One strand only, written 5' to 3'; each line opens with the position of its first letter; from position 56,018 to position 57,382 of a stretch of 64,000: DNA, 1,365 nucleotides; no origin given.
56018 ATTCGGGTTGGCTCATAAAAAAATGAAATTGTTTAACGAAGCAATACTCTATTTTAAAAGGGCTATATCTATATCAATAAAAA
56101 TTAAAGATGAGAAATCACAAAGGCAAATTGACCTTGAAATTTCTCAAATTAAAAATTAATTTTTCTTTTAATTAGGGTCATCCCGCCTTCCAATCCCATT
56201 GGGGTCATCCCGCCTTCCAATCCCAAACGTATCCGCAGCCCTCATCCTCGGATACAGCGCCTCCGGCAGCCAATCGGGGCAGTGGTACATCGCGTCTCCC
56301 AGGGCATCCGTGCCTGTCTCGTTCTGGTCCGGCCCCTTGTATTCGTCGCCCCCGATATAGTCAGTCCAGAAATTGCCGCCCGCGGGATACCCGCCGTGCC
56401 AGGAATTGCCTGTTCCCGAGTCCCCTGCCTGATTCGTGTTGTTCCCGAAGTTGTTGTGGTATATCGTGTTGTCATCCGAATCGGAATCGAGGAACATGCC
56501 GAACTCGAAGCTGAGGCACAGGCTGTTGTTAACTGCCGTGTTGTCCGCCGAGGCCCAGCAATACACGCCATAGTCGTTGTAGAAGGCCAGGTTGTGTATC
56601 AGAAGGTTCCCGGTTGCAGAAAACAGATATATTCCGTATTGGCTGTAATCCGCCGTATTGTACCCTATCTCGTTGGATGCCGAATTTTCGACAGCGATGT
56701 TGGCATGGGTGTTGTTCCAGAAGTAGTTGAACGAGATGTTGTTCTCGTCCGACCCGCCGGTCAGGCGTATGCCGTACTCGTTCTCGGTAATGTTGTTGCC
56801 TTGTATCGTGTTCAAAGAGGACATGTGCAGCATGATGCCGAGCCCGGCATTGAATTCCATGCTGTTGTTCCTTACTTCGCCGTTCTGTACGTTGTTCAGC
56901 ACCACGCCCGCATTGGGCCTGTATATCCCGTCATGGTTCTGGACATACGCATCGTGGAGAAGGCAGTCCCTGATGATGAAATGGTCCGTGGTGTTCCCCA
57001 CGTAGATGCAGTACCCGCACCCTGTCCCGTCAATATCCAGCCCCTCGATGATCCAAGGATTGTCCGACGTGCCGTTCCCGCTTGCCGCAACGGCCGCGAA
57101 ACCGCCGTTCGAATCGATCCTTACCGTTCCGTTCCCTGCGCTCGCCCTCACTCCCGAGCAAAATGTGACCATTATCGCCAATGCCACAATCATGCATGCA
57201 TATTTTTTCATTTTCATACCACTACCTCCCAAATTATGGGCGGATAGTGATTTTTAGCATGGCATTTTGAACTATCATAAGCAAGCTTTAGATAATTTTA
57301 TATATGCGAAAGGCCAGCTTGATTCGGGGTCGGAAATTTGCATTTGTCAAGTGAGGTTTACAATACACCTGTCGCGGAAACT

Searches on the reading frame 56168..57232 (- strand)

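Call 65: search_protein_families(library=pfam, proteins=[window:56168-57232:-], max_evalue=0.001)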
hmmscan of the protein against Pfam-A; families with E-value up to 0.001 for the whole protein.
window:56168-57232:- (354 aa): 2 families
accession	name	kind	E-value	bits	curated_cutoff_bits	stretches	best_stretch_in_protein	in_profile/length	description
PF05048.19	NosD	-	1e-26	94.1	23.6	2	174-294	80-212/212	Periplasmic copper-binding protein (NosD)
PF13229.12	Beta_helix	-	3.6e-21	75.9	25.9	2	54-214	7-155/158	Right handed beta helix region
